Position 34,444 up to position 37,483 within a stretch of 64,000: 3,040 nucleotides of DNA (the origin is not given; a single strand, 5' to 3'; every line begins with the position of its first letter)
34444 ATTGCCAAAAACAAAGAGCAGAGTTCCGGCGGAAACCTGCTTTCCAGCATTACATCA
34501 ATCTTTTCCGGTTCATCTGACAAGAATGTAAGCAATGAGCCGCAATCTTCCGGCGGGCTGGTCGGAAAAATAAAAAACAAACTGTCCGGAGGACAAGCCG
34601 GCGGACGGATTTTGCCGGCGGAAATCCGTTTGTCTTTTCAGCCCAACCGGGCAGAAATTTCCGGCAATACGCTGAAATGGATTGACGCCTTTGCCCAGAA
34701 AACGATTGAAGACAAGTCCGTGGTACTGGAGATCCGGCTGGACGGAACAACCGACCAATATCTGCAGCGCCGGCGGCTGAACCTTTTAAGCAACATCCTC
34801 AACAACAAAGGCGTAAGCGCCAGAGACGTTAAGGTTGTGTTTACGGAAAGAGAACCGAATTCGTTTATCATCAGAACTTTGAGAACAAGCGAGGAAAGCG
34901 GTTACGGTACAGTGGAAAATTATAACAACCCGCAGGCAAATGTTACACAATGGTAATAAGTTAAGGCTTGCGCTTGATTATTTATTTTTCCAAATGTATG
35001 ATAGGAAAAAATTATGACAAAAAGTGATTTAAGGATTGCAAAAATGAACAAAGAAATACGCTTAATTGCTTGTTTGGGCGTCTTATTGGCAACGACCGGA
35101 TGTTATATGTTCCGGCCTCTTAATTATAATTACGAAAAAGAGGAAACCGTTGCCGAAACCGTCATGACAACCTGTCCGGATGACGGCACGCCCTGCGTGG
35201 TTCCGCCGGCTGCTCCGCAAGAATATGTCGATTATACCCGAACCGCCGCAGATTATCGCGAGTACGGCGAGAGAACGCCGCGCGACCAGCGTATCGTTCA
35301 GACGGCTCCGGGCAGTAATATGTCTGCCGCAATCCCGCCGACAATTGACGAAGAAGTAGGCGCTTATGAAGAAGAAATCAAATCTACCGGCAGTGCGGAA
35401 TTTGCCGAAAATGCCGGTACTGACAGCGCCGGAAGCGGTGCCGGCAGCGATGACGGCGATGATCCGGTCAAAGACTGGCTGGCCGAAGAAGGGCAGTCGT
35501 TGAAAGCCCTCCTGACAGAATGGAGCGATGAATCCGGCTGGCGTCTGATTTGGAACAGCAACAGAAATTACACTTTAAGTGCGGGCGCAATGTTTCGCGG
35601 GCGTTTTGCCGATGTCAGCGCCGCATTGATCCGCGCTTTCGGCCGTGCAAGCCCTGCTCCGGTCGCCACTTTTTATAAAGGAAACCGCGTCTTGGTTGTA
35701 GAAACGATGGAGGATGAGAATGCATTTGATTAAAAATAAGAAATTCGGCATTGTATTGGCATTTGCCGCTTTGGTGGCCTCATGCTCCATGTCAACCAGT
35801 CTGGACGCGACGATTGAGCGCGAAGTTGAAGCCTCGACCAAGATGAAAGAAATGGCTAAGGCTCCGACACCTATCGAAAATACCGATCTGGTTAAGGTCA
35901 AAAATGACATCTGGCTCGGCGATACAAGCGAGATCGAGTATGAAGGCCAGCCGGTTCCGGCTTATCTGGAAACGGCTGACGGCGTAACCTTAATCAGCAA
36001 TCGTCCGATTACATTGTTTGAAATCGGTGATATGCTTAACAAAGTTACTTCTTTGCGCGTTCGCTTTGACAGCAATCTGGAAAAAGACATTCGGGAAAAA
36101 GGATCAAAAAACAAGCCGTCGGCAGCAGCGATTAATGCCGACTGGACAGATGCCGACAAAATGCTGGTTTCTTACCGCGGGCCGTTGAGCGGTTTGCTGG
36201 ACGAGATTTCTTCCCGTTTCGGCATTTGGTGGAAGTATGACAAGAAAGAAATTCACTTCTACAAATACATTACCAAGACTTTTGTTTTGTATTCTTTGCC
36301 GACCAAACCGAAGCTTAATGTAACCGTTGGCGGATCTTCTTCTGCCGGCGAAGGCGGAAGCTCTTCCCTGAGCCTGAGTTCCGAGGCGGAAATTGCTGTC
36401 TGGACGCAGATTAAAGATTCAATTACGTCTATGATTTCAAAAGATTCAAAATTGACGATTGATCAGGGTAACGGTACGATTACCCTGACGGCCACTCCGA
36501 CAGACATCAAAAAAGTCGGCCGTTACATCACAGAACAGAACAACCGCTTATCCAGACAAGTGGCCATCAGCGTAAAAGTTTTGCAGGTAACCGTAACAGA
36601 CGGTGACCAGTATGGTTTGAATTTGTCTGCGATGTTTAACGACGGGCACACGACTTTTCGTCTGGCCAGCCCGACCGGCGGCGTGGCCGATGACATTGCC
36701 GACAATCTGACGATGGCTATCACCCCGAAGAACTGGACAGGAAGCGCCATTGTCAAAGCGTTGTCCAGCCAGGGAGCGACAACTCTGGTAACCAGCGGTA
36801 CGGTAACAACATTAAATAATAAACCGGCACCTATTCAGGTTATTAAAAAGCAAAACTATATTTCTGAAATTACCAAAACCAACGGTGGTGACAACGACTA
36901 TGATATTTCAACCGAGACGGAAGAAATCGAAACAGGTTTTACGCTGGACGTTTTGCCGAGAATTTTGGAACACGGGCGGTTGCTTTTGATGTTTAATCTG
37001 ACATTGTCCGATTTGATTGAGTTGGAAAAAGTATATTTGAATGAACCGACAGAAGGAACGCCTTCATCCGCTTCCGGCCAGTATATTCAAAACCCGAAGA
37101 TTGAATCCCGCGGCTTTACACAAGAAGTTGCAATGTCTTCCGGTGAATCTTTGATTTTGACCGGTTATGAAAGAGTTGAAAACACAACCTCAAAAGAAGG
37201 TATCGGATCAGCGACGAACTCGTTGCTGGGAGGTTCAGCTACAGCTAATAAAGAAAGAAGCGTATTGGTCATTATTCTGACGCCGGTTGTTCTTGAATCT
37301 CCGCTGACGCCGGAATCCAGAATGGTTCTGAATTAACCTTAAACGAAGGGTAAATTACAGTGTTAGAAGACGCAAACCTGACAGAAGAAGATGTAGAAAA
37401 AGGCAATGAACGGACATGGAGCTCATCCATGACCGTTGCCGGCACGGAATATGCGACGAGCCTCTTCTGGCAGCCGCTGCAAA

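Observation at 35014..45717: R64 thin-pilus-like type IVb pilus operon (pilL to pilS synteny) fused back-to-back with the VirB cluster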

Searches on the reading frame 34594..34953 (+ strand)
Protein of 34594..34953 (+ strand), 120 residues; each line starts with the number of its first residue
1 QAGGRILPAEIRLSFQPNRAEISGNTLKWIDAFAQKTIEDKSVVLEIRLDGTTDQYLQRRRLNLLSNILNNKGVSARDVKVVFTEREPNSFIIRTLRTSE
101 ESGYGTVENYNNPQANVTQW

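Call 39: search_solved_structures(query=A1, max_evalue=10, show_alignments=2)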
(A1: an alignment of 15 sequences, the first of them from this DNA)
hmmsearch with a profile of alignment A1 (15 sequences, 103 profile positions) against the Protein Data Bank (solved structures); distinct sequences matched with E-value up to 10: 2.
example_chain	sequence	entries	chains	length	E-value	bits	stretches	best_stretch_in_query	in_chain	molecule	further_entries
9luc_C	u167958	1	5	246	0.96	12.6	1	3-21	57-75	Flagellar motor protein MotA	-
9lu9_A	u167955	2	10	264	1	12.5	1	3-21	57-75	Flagellar motor protein MotA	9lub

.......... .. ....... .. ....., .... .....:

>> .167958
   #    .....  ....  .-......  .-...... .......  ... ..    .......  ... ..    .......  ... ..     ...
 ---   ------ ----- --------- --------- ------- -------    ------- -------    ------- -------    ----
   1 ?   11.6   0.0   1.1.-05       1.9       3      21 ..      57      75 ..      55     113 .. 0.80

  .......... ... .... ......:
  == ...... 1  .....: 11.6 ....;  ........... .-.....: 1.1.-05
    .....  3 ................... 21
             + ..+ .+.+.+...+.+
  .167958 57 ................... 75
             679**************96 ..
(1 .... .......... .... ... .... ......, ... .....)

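Call 40: search_protein_families(library=pfam, alignment_id=A1, max_evalue=10)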
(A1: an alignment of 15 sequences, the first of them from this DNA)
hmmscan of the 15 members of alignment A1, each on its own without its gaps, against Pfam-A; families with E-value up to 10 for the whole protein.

A. member 1, seq(103 aa): 1 family
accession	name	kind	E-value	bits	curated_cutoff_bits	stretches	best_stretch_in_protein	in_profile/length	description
PF09476.15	Pilus_CpaD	-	0.25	11.5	31.1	1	7-85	39-118/200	Pilus biogenesis CpaD protein (pilus_cpaD)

B. families by the number of members that match (of 15 scanned): 11 families
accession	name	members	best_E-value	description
PF09476.15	Pilus_CpaD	3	0.016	Pilus biogenesis CpaD protein (pilus_cpaD)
PF03519.19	Invas_SpaK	2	0.024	Invasion protein B family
PF19875.4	DUF6348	2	0.026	Family of unknown function (DUF6348)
PF06977.17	SdiA-regulated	1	0.038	SdiA-regulated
PF04446.17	Thg1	1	0.044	tRNAHis guanylyltransferase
PF24631.1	DUF7628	1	0.046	Domain of unknown function (DUF7628)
PF17996.7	CE2_N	1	0.07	Carbohydrate esterase 2 N-terminal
PF02288.20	Dehydratase_MU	1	0.1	Dehydratase medium subunit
PF25242.1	Ubiquitin_UBP8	1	0.11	UBP8-like, ubiquitin-like domain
PF21063.2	Reovirus_L2_GTase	1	0.12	Reovirus core-spike protein lambda-2 (L2), GTase domain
PF16812.10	AdHead_fibreRBD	1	0.14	C-terminal head domain of the fowl adenovirus type 1 long fibre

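Call 67: find_homologous_proteins(query=window:34594-34953:+, max_evalue=0.001)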
Query window:34594-34953:+ (120 aa): 37 proteins with E <= 0.001 among 40 candidates.
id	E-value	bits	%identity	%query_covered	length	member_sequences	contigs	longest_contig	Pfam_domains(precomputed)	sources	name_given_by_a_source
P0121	1.5e-41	159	97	65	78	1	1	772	-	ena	-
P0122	3.7e-35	138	64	90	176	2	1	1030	-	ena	-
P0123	3.5e-34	135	64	88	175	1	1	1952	-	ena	-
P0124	4.3e-34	135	62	90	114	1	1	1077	-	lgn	-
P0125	9.7e-34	134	66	83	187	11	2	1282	-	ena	-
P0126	9.7e-34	134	72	77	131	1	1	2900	-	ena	-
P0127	3.1e-32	129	55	98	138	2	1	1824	-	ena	-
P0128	5.5e-32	128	56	96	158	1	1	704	-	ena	-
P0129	1.1e-31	127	70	74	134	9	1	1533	-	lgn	-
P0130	2.4e-31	126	56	97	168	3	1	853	-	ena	-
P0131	4.0e-31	125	61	84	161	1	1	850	-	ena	-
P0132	4.1e-31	125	54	98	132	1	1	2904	-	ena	-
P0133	7.4e-31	124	63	82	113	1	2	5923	-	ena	-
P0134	1.2e-30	124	69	73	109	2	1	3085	-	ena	-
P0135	1.5e-30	123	62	77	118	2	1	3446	-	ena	-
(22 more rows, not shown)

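Call 74: predict_structure(alignment_id=A4)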
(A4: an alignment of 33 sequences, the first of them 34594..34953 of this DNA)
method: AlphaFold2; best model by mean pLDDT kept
length: 120 residues; sequences in the alignment: 33
mean_pLDDT: 80.4   pTM: 0.71
mean pLDDT of the five models: 80.4, 80.0, 79.7, 79.0, 73.9
residues with pLDDT >= 90: 75; 70-90: 15; 50-70: 7; < 50: 23
segments of 3 or more residues with pLDDT < 50: 1-3, 101-120
pLDDT, mean of each block of 10 residues (from residue 1): 59 94 96 94 92 91 96 94 88 85 40 36
secondary structure, 60 per line:
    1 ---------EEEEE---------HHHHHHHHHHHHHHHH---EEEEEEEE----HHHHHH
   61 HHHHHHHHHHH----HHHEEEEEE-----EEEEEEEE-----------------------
elements in order: E10-14 H24-39 E43-50 H55-71 E79-84 E90-97

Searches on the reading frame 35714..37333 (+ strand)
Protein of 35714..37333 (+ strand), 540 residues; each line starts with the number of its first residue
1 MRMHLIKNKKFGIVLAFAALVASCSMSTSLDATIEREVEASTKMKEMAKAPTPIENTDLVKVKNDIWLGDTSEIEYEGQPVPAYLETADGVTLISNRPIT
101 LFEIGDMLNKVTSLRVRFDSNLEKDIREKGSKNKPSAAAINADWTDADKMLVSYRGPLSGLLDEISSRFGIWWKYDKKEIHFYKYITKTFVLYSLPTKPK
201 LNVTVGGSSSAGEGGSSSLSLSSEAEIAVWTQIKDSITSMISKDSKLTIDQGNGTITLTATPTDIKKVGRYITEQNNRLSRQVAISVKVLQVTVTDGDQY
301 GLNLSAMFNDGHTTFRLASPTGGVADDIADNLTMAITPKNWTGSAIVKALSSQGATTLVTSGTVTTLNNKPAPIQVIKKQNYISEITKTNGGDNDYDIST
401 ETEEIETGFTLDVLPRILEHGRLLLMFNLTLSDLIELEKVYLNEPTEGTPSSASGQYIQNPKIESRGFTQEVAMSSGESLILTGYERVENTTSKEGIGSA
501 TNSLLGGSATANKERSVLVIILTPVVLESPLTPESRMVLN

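Call 4: search_protein_families(library=pfam, proteins=[window:35714-37333:+], max_evalue=0.01)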
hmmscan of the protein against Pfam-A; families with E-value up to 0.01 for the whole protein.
window:35714-37333:+ (540 aa): 2 families
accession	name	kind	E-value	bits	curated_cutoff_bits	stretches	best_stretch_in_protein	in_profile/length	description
PF00263.26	Secretin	-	1.8e-14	54.1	27.5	1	349-527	1-168/169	Bacterial type II and III secretion system protein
PF23248.1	KH_PARP14_2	-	0.0098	16.1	27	0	228-282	11-65/72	PARP14, second type I KH domain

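Call 8: search_protein_families(library=ncbifam, proteins=[window:35714-37333:+], max_evalue=0.01)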
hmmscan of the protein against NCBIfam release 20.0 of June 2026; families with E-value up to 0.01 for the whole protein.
window:35714-37333:+ (540 aa): 6 families
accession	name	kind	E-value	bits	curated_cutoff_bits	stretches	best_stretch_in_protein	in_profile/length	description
TIGR02520.1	pilus_B_mal_scr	equivalog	6.6e-80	269.1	287.65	1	143-526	115-513/513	PilN family type IVB pilus formation outer membrane protein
TIGR02519.1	pilus_MshL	equivalog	7e-33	113.9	250.2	1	248-527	2-290/290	pilus (MSHA type) biogenesis protein MshL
TIGR02517.1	type_II_gspD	equivalog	1.4e-10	40.3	351.35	1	214-530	279-593/600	type II secretion system secretin GspD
TIGR02516.1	type_III_yscC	equivalog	2.3e-10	39.6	238.45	1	253-527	207-461/463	type III secretion system outer membrane ring subunit SctC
NF011873.0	PRK15346.1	equivalog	2.6e-10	39.6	524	1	247-507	238-471/499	EscC/YscC/HrcC family type III secretion system outer membrane ring protein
NF042912.1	Amuc_1098_fam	equivalog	0.00071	17.7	750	1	243-334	423-512/805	Amuc_1098 family type IV pilus outer membrane protein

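Call 20: search_dna_similar(query=window:35714-37333:+, collection=plasmids, mode=protein, max_rows=40, rows=spread)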
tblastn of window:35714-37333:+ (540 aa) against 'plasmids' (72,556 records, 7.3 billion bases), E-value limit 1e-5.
Records with a match: 3012; places in all: 3052; records where one place covers at least 80% of the query: 797.
Best place of each record, by identity: <60% 3012.
By first word of the organism name: Escherichia 1719; Salmonella 520; Shigella 140; Serratia 97; Klebsiella 74; Burkholderia 72; Pseudomonas 49; Enterobacter 49; Citrobacter 34; Yersinia 32; and 59 more.
By predicted mobility (MOB-suite, as given by PLSDB): conjugative 2507; non-mobilizable 273; mobilizable 232.
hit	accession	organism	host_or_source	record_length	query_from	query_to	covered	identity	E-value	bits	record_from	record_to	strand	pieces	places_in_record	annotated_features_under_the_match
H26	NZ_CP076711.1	Escherichia coli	-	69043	3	528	97%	28.5%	2e-50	194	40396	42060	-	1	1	secretin N-terminal domain-containing protein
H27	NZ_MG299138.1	Shigella sonnei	Homo sapiens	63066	8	529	97%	25.5%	1e-36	153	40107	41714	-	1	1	PilN family type IVB pilus formation outer membrane protein | sigma 54-interacting transcriptional regulator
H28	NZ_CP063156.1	Escherichia coli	Homo sapiens,feces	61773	8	529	97%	25.5%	1e-36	153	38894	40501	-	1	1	PilN family type IVB pilus formation outer membrane protein | sigma 54-interacting transcriptional regulator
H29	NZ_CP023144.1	Escherichia coli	food,raw milk cheese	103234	8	527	96%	25.4%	1e-34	146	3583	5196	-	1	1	PilN family type IVB pilus formation outer membrane protein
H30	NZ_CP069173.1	Klebsiella pneumoniae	Homo sapiens,whole organism,sputum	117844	8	527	96%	25.3%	2e-34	146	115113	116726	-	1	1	PilN family type IVB pilus formation outer membrane protein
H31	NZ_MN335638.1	Escherichia coli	-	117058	8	527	96%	25.3%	5e-34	145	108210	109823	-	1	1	PilN family type IVB pilus formation outer membrane protein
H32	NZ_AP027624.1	Escherichia coli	Homo sapiens,whole organism,feces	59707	8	529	97%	25.1%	7e-36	150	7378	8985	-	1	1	PilN family type IVB pilus formation outer membrane protein | sigma 54-interacting transcriptional regulator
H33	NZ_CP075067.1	Escherichia coli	swine,metagenomic assembly,intestine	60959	8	529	97%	25.1%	7e-36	150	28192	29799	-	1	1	PilN family type IVB pilus formation outer membrane protein | sigma 54-interacting transcriptional regulator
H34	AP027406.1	Escherichia coli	Sus scrofa,cell culture,feces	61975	8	529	97%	25.1%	7e-36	150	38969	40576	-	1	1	type IVB pilus formation outer membrane protein, R64 PilN family | hypothetical protein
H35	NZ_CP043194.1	Escherichia coli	mouse gut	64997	8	529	97%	25.1%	7e-36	150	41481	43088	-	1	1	PilN family type IVB pilus formation outer membrane protein | sigma 54-interacting transcriptional regulator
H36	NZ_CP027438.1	Escherichia coli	-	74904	3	449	83%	27.4%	2e-33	143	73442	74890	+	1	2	none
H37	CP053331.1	Salmonella enterica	Isolate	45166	154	524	69%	32.5%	2e-37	155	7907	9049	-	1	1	record has no annotation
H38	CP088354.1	Escherichia coli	Homo sapiens,blood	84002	154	524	69%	32.5%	2e-37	155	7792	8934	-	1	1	PilN family type IVB pilus formation outer membrane protein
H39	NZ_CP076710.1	Escherichia coli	-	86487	154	524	69%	32.5%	2e-37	155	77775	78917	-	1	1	PilN family type IVB pilus formation outer membrane protein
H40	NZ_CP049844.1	Escherichia coli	Homo sapiens,Biopsy of human bladder ...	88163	154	524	69%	32.5%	2e-37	155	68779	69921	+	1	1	PilN family type IVB pilus formation outer membrane protein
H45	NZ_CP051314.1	Salmonella enterica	swine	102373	154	524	69%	32.5%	2e-37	155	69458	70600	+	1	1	PilN family type IVB pilus formation outer membrane protein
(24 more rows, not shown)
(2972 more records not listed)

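Call 23: get_annotated_region(hit=H45, flank=9000)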
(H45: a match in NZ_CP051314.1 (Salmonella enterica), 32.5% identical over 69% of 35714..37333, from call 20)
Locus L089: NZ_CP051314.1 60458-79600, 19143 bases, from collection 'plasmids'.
description: Salmonella enterica subsp. enterica serovar London strain CVM 35153 plasmid p35153, complete sequence
organism: Salmonella enterica (NCBI taxid 149390)
taxonomy: Bacteria; Pseudomonadota; Gammaproteobacteria; Enterobacterales; Enterobacteriaceae; Salmonella; Salmonella enterica
host: -; source: swine; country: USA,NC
typing (MOB-suite, as given by PLSDB): conjugative; replicon IncI-gamma/K1; relaxase MOBP; mating-pair formation MPF_I
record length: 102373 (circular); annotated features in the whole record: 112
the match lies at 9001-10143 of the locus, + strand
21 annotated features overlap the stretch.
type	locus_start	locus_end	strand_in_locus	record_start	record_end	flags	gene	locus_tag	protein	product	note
CDS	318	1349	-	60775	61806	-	repA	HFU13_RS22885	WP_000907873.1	plasmid replication initiator RepA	-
CDS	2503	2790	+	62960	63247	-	-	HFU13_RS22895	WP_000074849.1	conjugal transfer protein TraA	-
CDS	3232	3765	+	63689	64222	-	-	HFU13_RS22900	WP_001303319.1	transcription termination/antitermination NusG family protein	-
CDS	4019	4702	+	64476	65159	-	-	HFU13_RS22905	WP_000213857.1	conjugal transfer protein TraC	-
CDS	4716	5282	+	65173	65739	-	traD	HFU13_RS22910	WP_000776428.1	protein TraD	-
CDS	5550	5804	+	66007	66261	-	-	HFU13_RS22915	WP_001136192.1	PilI type IV pilus biogenesis protein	-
CDS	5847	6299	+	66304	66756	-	-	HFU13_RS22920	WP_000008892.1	hypothetical protein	-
CDS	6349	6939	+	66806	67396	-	-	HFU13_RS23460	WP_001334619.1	hypothetical protein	-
CDS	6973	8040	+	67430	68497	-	pilL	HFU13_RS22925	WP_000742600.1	type IV pilus biogenesis lipoprotein PilL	-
CDS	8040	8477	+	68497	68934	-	pilM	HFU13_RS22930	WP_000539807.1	type IV pilus biogenesis protein PilM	-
CDS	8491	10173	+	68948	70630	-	-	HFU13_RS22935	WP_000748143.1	PilN family type IVB pilus formation outer membrane protein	GO:0009297 - pilus assembly [Evidence IEA]; GO:0009306 - protein secretion [Evidence IEA]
CDS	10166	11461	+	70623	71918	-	pilO2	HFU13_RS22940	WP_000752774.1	type 4b pilus protein PilO2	-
CDS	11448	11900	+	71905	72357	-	pilP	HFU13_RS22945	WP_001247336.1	type IV pilus biogenesis protein PilP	GO:0009297 - pilus assembly [Evidence IEA]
CDS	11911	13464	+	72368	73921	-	-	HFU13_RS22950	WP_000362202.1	ATPase, T2SS/T4P/T4SS family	-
CDS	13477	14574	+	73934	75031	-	-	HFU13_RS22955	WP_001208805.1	type II secretion system F family protein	-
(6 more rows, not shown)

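Call 24: get_annotated_region(hit=H27, flank=20000)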
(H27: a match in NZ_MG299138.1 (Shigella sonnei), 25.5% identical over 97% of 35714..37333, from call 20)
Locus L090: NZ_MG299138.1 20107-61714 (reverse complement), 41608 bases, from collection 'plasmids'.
description: Shigella sonnei strain SH275-1 plasmid pSH275-1, complete sequence
organism: Shigella sonnei (NCBI taxid 624)
taxonomy: Bacteria; Pseudomonadota; Gammaproteobacteria; Enterobacterales; Enterobacteriaceae; Shigella; Shigella sonnei
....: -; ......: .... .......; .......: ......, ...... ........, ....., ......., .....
typing (MOB-suite, as given by PLSDB): conjugative; replicon IncI2; relaxase MOBP; mating-pair formation MPF_T
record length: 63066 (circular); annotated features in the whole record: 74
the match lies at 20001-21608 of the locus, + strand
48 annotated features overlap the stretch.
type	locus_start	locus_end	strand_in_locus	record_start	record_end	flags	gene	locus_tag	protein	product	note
CDS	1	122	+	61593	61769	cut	-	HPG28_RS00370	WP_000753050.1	hypothetical protein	-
CDS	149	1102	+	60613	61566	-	-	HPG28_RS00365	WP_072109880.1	SPFH domain-containing protein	-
CDS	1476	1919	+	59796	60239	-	-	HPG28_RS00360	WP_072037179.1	NfeD family protein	-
CDS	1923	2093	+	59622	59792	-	-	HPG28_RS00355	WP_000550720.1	hypothetical protein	-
CDS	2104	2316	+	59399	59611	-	-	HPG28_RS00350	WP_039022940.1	hypothetical protein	-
CDS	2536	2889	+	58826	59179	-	-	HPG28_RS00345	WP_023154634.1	hypothetical protein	-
CDS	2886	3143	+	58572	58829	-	-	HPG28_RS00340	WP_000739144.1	hypothetical protein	-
CDS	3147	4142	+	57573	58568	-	-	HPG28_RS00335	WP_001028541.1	type IV secretion system protein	-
CDS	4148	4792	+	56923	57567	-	-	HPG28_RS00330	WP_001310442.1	type IV secretion system protein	-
CDS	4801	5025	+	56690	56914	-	-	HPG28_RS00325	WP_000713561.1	EexN family lipoprotein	-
CDS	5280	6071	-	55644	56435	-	-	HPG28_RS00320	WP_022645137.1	DUF5710 domain-containing protein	-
CDS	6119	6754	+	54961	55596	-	-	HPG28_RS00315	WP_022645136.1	hypothetical protein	-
CDS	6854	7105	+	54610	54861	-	-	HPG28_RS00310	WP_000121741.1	hypothetical protein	-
CDS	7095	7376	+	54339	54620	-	-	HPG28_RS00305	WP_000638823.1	type II toxin-antitoxin system RelE/ParE family toxin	GO:0030541 - plasmid partitioning [Evidence IEA]; GO:0051290 - protein heterotetramerization [Evidence IEA]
CDS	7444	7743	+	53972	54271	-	-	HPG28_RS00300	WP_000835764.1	TrbM/KikA/MpfK family conjugal transfer protein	-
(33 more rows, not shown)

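Call 45: search_solved_structures(query=window:35714-37333:+, max_evalue=0.001)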
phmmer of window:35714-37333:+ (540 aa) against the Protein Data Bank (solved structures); distinct sequences matched with E-value up to 0.001: 1.
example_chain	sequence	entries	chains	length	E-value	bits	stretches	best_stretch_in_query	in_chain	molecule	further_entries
9u5s_A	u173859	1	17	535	8.3e-51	176.9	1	49-528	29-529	Outer membrane lipoprotein BfpB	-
